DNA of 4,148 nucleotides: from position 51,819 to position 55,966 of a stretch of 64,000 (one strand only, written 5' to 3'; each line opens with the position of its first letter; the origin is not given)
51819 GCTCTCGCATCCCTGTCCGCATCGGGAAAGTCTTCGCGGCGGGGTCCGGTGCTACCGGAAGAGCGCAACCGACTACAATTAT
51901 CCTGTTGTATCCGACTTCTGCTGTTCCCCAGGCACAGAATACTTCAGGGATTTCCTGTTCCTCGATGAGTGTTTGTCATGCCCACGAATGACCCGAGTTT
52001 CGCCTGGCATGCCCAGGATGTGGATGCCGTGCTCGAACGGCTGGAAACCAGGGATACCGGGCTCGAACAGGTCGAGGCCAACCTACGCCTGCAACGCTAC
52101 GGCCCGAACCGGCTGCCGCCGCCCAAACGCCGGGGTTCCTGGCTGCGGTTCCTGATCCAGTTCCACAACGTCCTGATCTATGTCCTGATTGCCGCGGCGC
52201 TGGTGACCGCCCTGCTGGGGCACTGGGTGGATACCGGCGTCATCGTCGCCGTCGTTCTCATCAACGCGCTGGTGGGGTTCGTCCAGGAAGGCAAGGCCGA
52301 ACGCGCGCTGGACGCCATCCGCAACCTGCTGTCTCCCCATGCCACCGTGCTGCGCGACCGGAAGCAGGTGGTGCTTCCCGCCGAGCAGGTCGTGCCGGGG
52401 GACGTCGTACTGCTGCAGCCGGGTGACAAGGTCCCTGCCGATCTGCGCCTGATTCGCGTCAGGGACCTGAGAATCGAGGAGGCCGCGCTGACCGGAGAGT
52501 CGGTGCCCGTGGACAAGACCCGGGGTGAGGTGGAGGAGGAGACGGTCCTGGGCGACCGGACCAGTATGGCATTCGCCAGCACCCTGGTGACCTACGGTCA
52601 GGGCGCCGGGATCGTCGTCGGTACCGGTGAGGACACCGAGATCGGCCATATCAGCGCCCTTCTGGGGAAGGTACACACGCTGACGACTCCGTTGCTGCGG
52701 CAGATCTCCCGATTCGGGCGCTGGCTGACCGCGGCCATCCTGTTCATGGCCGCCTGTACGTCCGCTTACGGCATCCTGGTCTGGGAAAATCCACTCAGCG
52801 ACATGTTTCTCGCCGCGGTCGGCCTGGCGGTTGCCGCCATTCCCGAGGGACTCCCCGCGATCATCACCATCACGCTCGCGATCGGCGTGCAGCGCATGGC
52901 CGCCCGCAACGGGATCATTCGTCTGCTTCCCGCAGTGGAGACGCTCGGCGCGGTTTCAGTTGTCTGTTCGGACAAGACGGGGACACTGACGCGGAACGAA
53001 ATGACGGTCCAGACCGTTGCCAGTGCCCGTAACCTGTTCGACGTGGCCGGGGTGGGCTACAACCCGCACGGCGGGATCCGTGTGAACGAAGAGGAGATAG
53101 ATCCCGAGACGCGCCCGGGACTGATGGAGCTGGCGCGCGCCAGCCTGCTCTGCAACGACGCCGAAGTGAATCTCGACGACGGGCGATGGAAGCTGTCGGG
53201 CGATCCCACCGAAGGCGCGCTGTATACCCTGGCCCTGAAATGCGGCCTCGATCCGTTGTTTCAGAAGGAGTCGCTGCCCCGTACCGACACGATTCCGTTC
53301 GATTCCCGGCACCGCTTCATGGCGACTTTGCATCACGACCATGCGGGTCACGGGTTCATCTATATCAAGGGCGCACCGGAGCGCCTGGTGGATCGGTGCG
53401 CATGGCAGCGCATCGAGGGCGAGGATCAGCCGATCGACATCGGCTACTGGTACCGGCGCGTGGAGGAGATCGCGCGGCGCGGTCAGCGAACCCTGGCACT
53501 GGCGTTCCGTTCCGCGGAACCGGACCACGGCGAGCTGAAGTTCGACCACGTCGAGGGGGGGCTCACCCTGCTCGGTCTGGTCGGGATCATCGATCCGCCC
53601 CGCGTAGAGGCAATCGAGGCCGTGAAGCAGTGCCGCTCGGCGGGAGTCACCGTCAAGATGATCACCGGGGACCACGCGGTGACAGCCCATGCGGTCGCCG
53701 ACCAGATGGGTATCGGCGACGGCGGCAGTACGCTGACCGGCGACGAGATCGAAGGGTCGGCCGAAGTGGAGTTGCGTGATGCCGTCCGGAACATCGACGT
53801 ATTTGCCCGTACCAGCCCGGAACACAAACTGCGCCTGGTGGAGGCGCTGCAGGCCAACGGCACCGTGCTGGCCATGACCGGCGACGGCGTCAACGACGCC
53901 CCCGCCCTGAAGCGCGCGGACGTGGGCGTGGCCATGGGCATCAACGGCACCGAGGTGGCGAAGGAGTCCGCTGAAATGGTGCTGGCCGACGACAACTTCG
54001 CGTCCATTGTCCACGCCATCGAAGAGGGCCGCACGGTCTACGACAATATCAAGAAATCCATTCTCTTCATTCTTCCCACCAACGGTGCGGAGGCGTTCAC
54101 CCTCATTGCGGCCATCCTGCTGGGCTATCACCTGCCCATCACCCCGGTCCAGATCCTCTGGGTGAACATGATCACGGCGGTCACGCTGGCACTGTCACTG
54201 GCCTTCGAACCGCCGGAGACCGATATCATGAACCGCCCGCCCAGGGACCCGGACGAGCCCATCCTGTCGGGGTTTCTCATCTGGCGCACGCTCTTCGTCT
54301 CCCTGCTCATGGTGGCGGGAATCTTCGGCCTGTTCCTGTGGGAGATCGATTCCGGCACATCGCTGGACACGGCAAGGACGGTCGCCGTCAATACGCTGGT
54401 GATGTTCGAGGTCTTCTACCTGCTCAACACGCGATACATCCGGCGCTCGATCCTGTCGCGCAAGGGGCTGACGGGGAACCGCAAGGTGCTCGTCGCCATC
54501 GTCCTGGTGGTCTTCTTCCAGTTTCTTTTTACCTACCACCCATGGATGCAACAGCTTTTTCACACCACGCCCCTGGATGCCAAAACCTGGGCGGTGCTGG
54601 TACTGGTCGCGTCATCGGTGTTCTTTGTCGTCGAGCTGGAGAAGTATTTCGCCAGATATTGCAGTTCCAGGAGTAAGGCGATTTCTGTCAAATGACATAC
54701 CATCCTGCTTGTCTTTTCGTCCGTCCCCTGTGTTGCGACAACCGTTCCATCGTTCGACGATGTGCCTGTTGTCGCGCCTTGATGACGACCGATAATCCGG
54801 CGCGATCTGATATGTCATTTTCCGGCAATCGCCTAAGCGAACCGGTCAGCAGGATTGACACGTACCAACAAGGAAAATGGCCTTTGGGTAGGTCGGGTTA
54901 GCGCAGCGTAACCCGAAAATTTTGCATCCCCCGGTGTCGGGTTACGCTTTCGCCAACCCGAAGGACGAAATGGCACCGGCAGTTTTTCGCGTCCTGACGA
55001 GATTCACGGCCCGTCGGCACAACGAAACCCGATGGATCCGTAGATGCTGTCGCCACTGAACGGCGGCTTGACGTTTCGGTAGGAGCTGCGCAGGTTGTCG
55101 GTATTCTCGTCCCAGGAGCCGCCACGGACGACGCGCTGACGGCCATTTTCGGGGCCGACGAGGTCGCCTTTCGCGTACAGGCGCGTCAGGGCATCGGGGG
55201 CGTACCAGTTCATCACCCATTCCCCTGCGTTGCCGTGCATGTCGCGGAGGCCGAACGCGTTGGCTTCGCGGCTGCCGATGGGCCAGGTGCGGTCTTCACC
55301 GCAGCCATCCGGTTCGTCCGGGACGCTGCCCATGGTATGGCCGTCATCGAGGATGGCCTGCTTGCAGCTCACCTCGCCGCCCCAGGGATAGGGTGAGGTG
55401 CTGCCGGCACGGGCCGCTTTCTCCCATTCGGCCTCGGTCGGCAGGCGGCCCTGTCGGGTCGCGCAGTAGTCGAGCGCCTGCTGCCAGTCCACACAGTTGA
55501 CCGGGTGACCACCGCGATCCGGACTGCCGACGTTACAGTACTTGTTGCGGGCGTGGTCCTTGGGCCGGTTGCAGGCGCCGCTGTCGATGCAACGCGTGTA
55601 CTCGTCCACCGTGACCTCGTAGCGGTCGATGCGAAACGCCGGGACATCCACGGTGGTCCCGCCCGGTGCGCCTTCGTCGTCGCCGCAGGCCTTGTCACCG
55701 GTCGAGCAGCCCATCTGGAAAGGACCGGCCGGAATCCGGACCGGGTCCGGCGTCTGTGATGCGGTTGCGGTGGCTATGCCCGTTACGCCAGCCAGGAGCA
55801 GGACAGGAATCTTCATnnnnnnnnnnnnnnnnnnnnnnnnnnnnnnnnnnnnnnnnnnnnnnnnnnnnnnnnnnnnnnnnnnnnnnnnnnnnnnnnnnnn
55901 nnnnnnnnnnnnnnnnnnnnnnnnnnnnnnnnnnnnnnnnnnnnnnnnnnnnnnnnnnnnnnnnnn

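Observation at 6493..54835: Abundant ~160-bp MITE-like element with terminal inverted repeats and 5-bp CTWAG target duplications, always at gene ends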

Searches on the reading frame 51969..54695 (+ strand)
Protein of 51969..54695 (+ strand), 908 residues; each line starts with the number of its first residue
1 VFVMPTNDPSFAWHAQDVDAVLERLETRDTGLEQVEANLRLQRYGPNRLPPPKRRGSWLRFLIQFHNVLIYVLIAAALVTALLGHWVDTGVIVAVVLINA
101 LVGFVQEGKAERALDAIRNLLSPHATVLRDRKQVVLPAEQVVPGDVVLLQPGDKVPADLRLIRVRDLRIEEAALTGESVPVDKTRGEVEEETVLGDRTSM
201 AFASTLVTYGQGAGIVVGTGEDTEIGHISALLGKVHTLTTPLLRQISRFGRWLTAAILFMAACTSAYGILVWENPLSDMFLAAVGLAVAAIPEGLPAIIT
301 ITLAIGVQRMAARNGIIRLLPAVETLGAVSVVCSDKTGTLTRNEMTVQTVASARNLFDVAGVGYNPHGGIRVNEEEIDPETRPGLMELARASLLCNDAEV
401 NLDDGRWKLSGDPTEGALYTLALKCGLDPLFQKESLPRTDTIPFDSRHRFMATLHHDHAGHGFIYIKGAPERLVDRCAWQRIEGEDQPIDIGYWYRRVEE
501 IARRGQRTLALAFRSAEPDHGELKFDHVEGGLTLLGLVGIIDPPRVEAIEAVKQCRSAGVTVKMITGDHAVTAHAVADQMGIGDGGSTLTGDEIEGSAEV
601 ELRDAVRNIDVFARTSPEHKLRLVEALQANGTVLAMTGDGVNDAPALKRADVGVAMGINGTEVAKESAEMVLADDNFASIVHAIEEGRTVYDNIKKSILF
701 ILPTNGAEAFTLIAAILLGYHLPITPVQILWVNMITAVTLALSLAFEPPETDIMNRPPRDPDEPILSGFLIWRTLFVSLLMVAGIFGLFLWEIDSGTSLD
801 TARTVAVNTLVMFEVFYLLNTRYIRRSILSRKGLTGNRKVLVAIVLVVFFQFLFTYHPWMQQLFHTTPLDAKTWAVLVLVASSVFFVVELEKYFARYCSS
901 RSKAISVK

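Call 21: search_protein_families(library=pfam, proteins=[window:51969-54695:+], max_evalue=0.01)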
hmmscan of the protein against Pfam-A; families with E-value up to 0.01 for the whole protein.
window:51969-54695:+ (908 aa): 7 families
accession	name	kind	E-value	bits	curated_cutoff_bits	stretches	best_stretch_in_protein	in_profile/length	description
PF00689.26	Cation_ATPase_C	-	4.7e-53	180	27.3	1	722-894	2-175/175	Cation transporting ATPase, C-terminus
PF00122.25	E1-E2_ATPase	-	4e-50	170.3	28.1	1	120-312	2-180/181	E1-E2 ATPase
PF00690.31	Cation_ATPase_N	-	1.7e-21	76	20.4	1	13-79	1-68/69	Cation transporter/ATPase, N-terminus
PF00702.32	Hydrolase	-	7.2e-20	72.6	26.4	1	486-651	42-191/191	haloacid dehalogenase-like hydrolase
PF13246.12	Cation_ATPase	-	5.6e-19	68.4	21.7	1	394-477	2-88/91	Cation transport ATPase (P-type)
PF08282.18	Hydrolase_3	-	2.3e-07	31.2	20.9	1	623-684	195-255/255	haloacid dehalogenase-like hydrolase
PF12710.13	HAD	-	0.00053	20.9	27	1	540-648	85-189/189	haloacid dehalogenase-like hydrolase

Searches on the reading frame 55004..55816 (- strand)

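Call 21: search_protein_families(library=pfam, proteins=[window:55004-55816:-], max_evalue=0.01)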
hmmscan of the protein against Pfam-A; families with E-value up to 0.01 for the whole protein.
window:55004-55816:- (270 aa): 1 family
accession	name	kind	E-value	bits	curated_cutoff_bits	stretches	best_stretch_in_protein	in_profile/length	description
PF03781.23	FGE-sulfatase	-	7e-51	173.8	23.3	1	22-267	2-254/255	Sulfatase-modifying factor enzyme 1-like domain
